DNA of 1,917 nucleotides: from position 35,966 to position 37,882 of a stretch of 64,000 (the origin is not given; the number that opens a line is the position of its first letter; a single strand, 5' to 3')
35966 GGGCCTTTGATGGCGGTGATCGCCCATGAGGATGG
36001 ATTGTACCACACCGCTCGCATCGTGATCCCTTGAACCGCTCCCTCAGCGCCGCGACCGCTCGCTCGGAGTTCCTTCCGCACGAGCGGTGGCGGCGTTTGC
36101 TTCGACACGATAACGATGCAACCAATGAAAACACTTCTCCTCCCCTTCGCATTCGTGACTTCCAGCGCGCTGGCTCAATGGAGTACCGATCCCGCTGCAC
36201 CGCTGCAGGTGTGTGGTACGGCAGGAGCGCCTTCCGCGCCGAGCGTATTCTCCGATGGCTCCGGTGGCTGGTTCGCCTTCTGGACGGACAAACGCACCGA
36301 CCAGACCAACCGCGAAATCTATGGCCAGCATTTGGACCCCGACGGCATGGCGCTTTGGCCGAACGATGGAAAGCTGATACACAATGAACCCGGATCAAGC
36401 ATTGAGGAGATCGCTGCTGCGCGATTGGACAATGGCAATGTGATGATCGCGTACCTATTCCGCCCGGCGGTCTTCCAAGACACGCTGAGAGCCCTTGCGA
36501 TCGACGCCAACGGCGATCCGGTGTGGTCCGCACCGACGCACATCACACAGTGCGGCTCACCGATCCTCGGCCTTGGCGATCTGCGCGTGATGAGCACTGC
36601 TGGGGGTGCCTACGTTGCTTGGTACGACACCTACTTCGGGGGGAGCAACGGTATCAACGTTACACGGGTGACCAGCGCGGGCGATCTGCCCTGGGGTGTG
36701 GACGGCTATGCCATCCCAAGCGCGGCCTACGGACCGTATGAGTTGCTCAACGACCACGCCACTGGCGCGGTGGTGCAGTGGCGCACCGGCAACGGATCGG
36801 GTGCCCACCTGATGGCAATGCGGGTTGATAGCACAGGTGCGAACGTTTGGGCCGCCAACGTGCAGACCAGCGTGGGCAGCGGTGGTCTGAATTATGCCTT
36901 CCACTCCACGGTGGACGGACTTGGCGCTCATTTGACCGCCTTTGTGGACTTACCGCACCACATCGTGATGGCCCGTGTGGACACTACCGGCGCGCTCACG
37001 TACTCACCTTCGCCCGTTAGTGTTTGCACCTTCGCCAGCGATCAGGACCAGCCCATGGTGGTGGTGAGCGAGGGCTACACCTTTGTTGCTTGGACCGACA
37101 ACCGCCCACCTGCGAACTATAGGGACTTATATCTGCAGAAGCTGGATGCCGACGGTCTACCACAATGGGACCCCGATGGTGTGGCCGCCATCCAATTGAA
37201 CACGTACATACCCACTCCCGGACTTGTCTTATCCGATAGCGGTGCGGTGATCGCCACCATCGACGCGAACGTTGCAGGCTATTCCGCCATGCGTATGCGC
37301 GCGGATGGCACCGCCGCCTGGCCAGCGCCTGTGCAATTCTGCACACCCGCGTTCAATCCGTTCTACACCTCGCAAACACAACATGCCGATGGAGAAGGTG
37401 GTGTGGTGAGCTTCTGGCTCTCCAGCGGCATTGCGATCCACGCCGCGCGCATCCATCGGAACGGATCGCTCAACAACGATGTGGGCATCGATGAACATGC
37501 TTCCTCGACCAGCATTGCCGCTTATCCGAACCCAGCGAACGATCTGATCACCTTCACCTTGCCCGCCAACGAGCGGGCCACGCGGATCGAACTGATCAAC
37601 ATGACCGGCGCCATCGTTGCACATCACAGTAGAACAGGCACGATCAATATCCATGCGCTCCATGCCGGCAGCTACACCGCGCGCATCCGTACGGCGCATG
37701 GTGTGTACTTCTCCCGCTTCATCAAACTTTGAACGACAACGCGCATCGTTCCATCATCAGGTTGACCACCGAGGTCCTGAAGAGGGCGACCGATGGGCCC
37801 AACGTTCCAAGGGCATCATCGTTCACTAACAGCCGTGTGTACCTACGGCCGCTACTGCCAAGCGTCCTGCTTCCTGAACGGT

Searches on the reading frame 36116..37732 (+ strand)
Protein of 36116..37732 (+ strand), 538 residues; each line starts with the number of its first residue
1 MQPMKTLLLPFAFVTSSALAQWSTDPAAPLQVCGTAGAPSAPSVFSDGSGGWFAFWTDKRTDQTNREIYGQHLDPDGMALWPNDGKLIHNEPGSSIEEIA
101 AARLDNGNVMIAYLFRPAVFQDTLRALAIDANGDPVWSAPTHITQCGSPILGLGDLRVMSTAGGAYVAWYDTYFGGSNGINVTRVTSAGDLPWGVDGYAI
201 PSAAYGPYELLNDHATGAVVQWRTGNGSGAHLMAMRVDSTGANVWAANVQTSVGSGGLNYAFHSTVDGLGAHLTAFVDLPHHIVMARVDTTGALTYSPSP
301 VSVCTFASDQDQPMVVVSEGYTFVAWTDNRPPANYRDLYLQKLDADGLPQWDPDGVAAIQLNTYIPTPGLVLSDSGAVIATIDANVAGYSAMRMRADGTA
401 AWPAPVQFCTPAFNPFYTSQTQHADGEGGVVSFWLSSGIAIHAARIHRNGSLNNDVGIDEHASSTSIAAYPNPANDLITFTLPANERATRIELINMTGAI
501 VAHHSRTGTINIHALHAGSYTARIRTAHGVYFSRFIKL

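Call 53: search_protein_families(library=pfam, proteins=[window:36116-37732:+], max_evalue=0.001)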
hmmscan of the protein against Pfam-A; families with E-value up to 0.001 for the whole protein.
window:36116-37732:+ (538 aa): 2 families
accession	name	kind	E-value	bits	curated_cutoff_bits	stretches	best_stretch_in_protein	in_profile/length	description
PF18962.6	Por_Secre_tail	-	6.2e-09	36.5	27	1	470-535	2-73/75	Secretion system C-terminal sorting domain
PF04616.20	Glyco_hydro_43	-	0.00037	20.4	32.2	0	42-197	124-286/288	Glycosyl hydrolases family 43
